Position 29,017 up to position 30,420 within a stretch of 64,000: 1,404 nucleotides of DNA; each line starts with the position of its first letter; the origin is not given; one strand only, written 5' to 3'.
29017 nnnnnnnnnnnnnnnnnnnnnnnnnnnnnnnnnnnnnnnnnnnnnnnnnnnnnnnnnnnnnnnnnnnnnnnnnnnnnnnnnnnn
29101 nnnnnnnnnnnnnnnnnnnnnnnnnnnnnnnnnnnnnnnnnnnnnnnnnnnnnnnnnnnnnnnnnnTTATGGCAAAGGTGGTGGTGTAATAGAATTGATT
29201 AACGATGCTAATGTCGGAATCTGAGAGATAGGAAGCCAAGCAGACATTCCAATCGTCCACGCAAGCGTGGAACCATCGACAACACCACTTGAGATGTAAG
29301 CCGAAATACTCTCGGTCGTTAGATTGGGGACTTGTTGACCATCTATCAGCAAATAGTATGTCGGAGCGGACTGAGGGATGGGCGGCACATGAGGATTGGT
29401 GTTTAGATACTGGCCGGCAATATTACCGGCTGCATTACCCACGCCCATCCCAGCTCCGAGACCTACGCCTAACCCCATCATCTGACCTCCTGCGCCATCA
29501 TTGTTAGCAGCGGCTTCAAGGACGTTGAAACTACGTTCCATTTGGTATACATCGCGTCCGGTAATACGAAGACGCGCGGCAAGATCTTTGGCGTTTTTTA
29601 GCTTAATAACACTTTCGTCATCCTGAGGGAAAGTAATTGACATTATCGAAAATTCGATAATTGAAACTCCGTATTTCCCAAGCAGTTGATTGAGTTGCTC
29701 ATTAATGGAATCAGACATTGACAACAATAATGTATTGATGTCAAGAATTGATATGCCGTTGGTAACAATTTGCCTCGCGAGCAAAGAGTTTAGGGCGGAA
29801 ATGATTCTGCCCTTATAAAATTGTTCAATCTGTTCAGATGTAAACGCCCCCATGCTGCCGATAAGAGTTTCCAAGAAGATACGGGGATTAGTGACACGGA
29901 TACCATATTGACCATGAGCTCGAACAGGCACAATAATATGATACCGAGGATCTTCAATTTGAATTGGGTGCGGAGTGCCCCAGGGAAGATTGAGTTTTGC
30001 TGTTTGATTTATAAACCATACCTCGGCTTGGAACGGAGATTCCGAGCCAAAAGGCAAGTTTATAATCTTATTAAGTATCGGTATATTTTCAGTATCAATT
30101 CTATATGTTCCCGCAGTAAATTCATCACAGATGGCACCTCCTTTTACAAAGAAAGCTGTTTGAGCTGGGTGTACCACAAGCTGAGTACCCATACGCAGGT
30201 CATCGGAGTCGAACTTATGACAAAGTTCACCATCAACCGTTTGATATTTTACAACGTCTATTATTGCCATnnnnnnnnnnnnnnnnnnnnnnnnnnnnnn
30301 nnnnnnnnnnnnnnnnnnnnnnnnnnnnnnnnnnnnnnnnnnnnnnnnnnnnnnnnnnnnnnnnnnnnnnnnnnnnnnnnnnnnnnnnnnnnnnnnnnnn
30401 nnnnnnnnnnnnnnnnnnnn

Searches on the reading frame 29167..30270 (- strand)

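Call 89: search_protein_families(library=pfam, proteins=[window:29167-30270:-], max_evalue=0.001)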
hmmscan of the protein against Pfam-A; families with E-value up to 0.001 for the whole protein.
window:29167-30270:- (367 aa): 3 families
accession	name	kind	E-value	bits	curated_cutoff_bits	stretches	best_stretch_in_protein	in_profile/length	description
PF13421.11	Band_7_1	-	6.6e-46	157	24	1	23-226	9-207/211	SPFH domain-Band 7 family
PF14237.11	GYF_2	-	2.1e-10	40.7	25.8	1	305-354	1-50/50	GYF domain 2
PF01145.31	Band_7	-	1.3e-07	32.3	23.6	1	115-227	59-160/176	SPFH domain / Band 7 family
